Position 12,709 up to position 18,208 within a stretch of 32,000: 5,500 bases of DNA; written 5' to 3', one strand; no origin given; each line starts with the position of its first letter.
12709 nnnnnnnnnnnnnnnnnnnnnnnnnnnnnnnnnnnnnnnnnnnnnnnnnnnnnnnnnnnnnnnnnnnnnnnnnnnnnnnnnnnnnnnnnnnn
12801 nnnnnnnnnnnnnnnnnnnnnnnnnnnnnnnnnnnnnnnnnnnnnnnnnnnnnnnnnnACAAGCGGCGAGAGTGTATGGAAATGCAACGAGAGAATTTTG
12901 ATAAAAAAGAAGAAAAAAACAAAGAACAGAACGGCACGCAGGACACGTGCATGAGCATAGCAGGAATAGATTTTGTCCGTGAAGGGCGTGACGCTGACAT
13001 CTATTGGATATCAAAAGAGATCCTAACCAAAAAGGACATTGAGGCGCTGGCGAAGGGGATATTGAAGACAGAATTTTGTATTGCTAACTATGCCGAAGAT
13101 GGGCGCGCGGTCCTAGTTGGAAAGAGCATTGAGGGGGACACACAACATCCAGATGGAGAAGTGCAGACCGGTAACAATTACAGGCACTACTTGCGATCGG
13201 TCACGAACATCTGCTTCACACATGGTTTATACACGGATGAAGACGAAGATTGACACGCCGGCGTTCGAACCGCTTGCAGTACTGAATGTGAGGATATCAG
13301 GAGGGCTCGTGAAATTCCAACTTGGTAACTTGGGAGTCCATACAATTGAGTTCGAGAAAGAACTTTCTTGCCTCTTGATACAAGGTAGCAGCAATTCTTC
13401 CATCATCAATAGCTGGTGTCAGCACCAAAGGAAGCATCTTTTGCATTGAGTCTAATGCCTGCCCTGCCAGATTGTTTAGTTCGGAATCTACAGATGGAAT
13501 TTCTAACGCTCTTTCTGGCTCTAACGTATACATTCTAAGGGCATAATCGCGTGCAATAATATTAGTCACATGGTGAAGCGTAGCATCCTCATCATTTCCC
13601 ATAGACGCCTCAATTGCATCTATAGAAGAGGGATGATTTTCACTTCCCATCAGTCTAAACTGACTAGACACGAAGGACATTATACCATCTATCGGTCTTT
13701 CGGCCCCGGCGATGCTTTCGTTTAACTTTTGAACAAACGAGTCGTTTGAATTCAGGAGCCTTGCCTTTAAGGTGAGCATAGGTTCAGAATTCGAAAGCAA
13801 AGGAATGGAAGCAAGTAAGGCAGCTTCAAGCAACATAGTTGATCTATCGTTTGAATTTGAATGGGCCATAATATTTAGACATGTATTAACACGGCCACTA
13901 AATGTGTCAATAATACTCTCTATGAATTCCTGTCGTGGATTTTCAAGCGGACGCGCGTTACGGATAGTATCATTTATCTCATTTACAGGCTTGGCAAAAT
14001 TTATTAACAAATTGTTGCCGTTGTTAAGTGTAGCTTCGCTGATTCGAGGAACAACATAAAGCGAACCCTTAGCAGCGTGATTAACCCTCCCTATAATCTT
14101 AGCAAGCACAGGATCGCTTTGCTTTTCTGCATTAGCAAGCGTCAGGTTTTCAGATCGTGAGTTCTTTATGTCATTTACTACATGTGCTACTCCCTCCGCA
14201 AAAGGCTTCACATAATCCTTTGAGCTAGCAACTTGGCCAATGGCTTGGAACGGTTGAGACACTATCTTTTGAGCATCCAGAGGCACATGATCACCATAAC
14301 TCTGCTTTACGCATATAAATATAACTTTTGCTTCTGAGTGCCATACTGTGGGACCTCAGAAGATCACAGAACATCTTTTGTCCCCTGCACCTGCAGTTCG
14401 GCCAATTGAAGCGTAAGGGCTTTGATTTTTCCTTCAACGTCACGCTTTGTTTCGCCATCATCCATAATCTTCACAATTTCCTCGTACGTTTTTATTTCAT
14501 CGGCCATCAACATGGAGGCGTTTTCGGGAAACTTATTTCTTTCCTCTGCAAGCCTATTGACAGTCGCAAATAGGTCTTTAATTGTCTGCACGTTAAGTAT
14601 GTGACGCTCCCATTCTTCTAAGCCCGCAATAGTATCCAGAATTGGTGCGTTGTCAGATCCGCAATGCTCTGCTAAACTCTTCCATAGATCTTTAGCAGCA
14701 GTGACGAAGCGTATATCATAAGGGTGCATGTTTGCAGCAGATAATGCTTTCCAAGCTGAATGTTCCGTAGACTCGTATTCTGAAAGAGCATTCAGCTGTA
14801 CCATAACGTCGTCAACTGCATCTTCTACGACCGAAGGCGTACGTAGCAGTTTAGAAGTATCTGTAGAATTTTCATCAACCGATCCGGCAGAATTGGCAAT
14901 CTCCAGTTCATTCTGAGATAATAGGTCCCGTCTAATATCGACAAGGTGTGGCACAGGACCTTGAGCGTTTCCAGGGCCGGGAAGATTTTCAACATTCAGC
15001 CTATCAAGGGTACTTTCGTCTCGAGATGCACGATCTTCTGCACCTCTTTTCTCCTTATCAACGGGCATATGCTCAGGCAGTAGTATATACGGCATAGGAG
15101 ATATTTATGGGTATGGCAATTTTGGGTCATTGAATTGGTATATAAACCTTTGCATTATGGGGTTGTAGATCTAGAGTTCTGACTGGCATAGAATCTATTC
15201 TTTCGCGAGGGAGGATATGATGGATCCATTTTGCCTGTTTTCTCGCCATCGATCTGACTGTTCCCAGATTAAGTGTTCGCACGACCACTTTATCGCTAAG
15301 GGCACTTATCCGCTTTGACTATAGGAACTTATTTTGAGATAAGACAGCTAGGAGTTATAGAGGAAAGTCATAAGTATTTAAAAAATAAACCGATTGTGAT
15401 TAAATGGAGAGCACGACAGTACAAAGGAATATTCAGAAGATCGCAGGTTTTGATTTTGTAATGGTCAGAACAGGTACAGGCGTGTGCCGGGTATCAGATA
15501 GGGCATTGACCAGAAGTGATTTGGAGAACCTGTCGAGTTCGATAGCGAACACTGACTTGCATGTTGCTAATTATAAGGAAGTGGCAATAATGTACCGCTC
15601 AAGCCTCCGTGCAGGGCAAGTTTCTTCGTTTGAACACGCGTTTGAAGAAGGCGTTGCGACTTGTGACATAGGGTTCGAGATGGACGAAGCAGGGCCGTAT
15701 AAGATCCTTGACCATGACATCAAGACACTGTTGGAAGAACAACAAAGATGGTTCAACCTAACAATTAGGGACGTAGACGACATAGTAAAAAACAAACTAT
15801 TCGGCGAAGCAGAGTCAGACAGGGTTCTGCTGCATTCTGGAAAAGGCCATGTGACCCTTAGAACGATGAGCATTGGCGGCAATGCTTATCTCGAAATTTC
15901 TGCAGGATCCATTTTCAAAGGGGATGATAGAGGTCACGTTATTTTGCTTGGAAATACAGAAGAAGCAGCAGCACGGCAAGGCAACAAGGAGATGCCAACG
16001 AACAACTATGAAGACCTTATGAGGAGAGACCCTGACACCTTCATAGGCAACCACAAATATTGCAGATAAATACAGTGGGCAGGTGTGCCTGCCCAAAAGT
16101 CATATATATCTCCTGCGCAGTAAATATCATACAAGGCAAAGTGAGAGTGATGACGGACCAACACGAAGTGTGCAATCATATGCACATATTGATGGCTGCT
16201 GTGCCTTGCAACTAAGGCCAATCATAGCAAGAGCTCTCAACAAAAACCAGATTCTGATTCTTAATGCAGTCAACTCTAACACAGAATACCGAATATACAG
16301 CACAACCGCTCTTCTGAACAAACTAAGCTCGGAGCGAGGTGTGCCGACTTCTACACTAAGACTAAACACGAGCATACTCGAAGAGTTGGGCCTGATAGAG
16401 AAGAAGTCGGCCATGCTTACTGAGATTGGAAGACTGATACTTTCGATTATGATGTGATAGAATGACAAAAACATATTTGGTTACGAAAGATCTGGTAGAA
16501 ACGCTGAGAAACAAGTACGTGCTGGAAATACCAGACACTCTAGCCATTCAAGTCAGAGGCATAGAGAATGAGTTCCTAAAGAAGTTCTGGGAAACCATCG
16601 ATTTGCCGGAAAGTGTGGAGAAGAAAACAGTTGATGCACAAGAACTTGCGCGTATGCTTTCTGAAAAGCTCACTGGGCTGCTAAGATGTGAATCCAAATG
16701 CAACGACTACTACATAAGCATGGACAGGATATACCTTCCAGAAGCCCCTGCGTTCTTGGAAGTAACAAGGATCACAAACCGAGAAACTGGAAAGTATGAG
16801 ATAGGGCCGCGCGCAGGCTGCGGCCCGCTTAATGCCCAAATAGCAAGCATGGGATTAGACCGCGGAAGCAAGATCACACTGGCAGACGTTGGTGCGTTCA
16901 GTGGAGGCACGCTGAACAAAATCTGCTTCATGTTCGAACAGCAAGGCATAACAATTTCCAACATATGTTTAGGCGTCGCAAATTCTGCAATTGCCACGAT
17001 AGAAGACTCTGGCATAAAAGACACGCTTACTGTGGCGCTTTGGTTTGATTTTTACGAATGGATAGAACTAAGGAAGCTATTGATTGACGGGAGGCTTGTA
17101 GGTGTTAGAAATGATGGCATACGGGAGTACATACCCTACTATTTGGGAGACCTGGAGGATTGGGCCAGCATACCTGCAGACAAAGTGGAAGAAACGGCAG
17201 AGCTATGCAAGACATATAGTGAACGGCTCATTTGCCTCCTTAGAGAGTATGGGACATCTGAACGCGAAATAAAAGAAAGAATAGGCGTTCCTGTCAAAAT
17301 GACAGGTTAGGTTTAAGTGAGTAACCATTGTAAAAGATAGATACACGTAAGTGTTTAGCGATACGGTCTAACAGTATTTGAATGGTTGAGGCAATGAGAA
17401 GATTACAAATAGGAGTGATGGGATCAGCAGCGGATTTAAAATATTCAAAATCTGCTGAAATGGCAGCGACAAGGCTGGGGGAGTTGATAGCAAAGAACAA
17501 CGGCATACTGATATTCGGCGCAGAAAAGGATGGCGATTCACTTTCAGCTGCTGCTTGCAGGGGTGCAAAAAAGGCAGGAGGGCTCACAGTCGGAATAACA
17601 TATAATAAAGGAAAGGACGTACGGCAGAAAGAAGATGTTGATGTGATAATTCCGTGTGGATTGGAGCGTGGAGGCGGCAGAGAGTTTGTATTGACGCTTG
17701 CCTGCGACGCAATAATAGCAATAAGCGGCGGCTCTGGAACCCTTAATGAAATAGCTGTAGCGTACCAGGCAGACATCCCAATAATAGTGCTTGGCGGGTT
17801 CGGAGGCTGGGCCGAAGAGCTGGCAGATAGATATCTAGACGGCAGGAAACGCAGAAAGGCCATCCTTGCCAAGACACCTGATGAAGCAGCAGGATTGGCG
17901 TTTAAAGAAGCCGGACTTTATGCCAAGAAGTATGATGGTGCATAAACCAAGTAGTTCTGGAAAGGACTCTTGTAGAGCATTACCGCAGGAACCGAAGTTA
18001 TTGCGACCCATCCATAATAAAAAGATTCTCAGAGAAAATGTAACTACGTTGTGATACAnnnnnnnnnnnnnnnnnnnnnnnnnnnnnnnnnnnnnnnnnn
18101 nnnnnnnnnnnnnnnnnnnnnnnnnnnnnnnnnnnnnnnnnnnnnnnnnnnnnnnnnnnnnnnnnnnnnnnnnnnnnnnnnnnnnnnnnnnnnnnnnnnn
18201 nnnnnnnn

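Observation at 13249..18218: A diverged 43-nt hisS fragment and the resident hisS bracket a 4.9-kb ORFan block (candidate integration/recombination scar)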

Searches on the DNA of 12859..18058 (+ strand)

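Call 71: search_dna_similar(query=window:12859-18058:+, collection=plasmids, mode=distant, max_rows=5)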
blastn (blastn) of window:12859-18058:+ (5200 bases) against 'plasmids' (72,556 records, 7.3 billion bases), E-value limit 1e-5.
No match.

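Call 72: search_dna_similar(query=window:12859-18058:+, collection=phages, mode=distant, max_rows=5)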
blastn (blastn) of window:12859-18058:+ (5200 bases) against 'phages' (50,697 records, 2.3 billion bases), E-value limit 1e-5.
No match.

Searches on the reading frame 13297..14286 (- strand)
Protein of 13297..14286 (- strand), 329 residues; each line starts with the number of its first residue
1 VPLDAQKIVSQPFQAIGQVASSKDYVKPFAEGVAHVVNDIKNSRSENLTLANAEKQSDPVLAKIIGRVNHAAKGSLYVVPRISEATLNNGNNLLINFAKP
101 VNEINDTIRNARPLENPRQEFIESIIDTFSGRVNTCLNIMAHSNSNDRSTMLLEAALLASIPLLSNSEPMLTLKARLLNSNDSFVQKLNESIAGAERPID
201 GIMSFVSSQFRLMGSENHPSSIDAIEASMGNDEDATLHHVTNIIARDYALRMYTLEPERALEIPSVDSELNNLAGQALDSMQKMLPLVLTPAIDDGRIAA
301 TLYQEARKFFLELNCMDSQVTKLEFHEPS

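Call 7: search_protein_families(library=pfam, proteins=[window:13297-14286:-], max_evalue=0.01)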
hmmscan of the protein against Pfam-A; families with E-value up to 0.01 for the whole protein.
window:13297-14286:- (329 aa): 0 families

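Call 16: search_protein_families(library=phrogs, proteins=[window:13297-14286:-], max_evalue=0.01)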
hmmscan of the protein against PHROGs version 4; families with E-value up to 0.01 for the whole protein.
window:13297-14286:- (329 aa): 0 families

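Call 17: search_protein_families(library=padloc, proteins=[window:13297-14286:-], max_evalue=0.01)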
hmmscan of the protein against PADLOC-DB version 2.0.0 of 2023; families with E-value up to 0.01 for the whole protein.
window:13297-14286:- (329 aa): 0 families

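Call 18: search_protein_families(library=ncbifam, proteins=[window:13297-14286:-], max_evalue=0.01)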
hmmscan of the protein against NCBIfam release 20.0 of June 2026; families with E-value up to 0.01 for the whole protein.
window:13297-14286:- (329 aa): 0 families

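Call 26: find_related_loci(query=window:13297-14286:-, collection=viral_contigs, flank=10000)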
Query window:13297-14286:- (329 aa) in viral_contigs; peptide patterns used: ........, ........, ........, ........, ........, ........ (x = any residue, [..] = any of these).
6 stretches matched a pattern, but none encodes a relative of the query by tblastn (E <= 1e-3).

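Call 28: find_homologous_proteins(query=window:13297-14286:-)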
Query window:13297-14286:- (329 aa): 1 proteins with E <= 0.001 among 2123 candidates.
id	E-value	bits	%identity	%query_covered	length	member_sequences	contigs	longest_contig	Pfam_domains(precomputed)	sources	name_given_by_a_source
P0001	6.2e-208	707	100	100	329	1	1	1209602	-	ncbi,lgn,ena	-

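Call 53: search_protein_representatives(protein=window:13297-14286:-)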
Query: 329 residues. Proteins with E-value up to 0.001 (for the whole library): 1; up to 1e-10: 1; up to 1e-30: 1. The best 1 are listed.
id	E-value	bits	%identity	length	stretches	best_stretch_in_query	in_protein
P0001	2.0e-208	706.9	100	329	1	1-329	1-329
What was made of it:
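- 13297..14286 (-): ORFan gene of 329 aa with the lowest GC3 in the block (0.38). Only self hits in the 5.8e9-protein search and in a full HMMER scan of 1.84e9 representatives (calls 28, 53).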

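Call 54: search_protein_families(library=pfam, proteins=[window:13297-14286:-], max_evalue=10)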
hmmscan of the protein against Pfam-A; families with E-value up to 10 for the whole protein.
window:13297-14286:- (329 aa): 1 family
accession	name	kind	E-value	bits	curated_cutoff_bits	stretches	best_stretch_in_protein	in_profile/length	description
PF17970.7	bMG1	-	0.065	13.7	26.4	1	249-281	65-96/105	Bacterial Alpha-2-macroglobulin MG1 domain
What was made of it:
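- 13297..14286 (-): No family hits (calls 7, 16-18, 54).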

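Call 81: predict_structure(protein=window:13297-14286:-)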
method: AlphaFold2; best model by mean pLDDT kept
length: 329 residues; sequences in the alignment: 1
mean_pLDDT: 36.8   pTM: 0.23
mean pLDDT of the five models: 36.8, 36.2, 34.6, 32.5, 31.2
residues with pLDDT >= 90: 0; 70-90: 0; 50-70: 1; < 50: 328
segments of 3 or more residues with pLDDT < 50: 1-34, 36-329
pLDDT, mean of each block of 10 residues (from residue 1): 26 31 40 47 42 38 43 37 34 37 44 42 41 40 35 33 31 32 39 39 43 35 37 36 34 32 32 35 33 36 39 37 36
secondary structure, 60 per line:
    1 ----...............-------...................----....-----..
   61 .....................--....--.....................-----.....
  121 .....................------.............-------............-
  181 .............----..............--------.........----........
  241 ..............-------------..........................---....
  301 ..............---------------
elements in order: H5-19 H27-45 H50-53 H59-81 H84-87 H90-110 H116-141 H148-160 H168-179 H181-193 H198-211 H220-228 H233-254 H268-293 H297-314
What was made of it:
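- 13297..14286 (-): The AlphaFold2 model is unusable, pLDDT 37 (call 81).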

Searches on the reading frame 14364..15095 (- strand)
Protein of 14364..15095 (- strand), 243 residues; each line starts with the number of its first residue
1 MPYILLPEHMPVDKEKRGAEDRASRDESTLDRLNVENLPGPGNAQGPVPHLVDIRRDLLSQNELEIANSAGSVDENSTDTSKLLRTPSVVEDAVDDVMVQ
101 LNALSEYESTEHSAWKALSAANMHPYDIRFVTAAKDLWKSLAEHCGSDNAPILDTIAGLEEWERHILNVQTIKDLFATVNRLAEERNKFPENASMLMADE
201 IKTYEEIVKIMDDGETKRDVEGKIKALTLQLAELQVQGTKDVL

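Call 7: search_protein_families(library=pfam, proteins=[window:14364-15095:-], max_evalue=0.01)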
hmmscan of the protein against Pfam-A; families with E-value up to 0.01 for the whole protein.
window:14364-15095:- (243 aa): 1 family
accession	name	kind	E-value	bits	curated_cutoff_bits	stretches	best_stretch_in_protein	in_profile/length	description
PF12325.13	TMF_TATA_bd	-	9.5e-06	26.2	29.1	1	167-235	9-77/115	TATA element modulatory factor 1 TATA binding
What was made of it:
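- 14364..15095 (-): Gene of 243 aa with one weak, sub-threshold Pfam hit; GC3 0.385. Only a sub-threshold hit to PF12325 (TMF_TATA_bd) (call 7).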

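Call 16: search_protein_families(library=phrogs, proteins=[window:14364-15095:-], max_evalue=0.01)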
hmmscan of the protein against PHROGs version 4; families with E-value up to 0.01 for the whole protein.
window:14364-15095:- (243 aa): 0 families

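Call 17: search_protein_families(library=padloc, proteins=[window:14364-15095:-], max_evalue=0.01)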
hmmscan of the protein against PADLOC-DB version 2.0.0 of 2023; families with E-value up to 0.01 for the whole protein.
window:14364-15095:- (243 aa): 0 families

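Call 18: search_protein_families(library=ncbifam, proteins=[window:14364-15095:-], max_evalue=0.01)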
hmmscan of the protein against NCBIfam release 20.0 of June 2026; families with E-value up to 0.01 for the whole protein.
window:14364-15095:- (243 aa): 0 families

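Call 70: find_related_loci(query=window:14364-15095:-, collection=viral_contigs, flank=5000)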
Query window:14364-15095:- (243 aa) in viral_contigs; peptide patterns used: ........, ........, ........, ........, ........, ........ (x = any residue, [..] = any of these).
5 stretches matched a pattern, but none encodes a relative of the query by tblastn (E <= 1e-3).
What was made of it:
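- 14364..15095 (-): No relative in viral contigs (call 70).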

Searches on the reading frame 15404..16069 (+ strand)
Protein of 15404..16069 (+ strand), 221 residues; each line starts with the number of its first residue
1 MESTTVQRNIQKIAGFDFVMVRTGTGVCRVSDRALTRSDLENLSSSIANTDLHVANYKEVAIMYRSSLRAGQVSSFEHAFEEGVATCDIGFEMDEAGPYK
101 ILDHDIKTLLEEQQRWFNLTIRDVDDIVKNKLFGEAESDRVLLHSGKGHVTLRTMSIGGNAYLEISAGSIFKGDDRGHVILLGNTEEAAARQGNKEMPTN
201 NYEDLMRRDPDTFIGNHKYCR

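Call 7: search_protein_families(library=pfam, proteins=[window:15404-16069:+], max_evalue=0.01)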
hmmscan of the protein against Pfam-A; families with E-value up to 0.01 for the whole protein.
window:15404-16069:+ (221 aa): 0 families

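Call 16: search_protein_families(library=phrogs, proteins=[window:15404-16069:+], max_evalue=0.01)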
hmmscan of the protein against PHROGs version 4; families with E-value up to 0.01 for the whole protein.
window:15404-16069:+ (221 aa): 0 families

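Call 17: search_protein_families(library=padloc, proteins=[window:15404-16069:+], max_evalue=0.01)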
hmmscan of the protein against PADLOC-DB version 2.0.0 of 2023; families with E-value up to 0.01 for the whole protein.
window:15404-16069:+ (221 aa): 0 families

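Call 18: search_protein_families(library=ncbifam, proteins=[window:15404-16069:+], max_evalue=0.01)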
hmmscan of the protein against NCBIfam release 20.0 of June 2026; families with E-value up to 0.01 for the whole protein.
window:15404-16069:+ (221 aa): 0 families

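Call 39: find_homologous_proteins(query=window:15404-16069:+, max_evalue=0.01)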
Query window:15404-16069:+ (221 aa): 1 proteins with E <= 0.01 among 265 candidates.
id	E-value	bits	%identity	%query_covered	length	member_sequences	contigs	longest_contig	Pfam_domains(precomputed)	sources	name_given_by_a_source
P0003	2.5e-143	493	100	100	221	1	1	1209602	-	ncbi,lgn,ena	-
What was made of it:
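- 15404..16069 (+): ORFan gene of 221 aa, paralog of 12951-13253. Only a self hit (call 39).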

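Call 54: search_protein_families(library=pfam, proteins=[window:15404-16069:+], max_evalue=10)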
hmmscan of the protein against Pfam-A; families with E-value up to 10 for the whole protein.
window:15404-16069:+ (221 aa): 1 family
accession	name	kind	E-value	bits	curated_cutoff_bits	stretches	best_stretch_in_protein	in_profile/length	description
PF21711.3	DCTN5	-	0.14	12.2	40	1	16-84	50-115/182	Dynactin subunit 5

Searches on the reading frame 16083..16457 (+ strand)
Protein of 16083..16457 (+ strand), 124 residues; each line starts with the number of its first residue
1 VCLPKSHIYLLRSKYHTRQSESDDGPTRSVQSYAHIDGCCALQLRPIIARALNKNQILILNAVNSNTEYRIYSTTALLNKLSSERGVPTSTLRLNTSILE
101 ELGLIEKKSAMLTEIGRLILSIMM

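Call 7: search_protein_families(library=pfam, proteins=[window:16083-16457:+], max_evalue=0.01)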
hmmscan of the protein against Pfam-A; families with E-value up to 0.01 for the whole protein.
window:16083-16457:+ (124 aa): 0 families

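Call 16: search_protein_families(library=phrogs, proteins=[window:16083-16457:+], max_evalue=0.01)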
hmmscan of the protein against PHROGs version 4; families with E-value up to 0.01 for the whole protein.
window:16083-16457:+ (124 aa): 0 families

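Call 17: search_protein_families(library=padloc, proteins=[window:16083-16457:+], max_evalue=0.01)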
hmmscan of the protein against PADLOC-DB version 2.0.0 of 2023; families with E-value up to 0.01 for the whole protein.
window:16083-16457:+ (124 aa): 3 families
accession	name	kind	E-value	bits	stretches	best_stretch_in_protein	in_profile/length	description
PDLC01044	Csa3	-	3e-05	22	1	75-120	149-194/194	Type I-A associated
PDLC01848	CARF3--CARF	-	4.2e-05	21.3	1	37-123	121-196/197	-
PDLC01879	CARF3--CARF_TM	-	0.0026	15.4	1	46-123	149-220/222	-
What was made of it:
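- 16170..16457 (+): Small winged-helix regulator, TK0271-family / Csa3-like C-terminal domain. PADLOC Csa3 E=3e-5 (call 17).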

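Call 18: search_protein_families(library=ncbifam, proteins=[window:16083-16457:+], max_evalue=0.01)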
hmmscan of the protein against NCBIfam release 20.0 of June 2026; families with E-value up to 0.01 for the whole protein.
window:16083-16457:+ (124 aa): 1 family
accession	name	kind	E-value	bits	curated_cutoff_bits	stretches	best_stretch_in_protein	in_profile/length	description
NF053753.1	TK0271_fam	exception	7.8e-16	58.1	130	1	44-123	2-83/89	TK0271 family transcriptional activator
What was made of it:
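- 16170..16457 (+): NCBIfam NF053753 E=7.8e-16, below the curated cut-off (call 18).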

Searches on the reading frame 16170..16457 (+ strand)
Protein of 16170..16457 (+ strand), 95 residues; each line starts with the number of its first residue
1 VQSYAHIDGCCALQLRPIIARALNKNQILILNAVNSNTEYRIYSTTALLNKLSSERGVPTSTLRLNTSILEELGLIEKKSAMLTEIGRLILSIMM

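Call 54: search_protein_families(library=pfam, proteins=[window:16170-16457:+], max_evalue=10)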
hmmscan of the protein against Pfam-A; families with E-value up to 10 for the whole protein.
window:16170-16457:+ (95 aa): 1 family
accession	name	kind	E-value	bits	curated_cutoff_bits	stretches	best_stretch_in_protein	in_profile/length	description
PF18508.7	zf_C2H2_13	-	0.17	12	26.5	1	24-42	1-19/42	Zinc finger domain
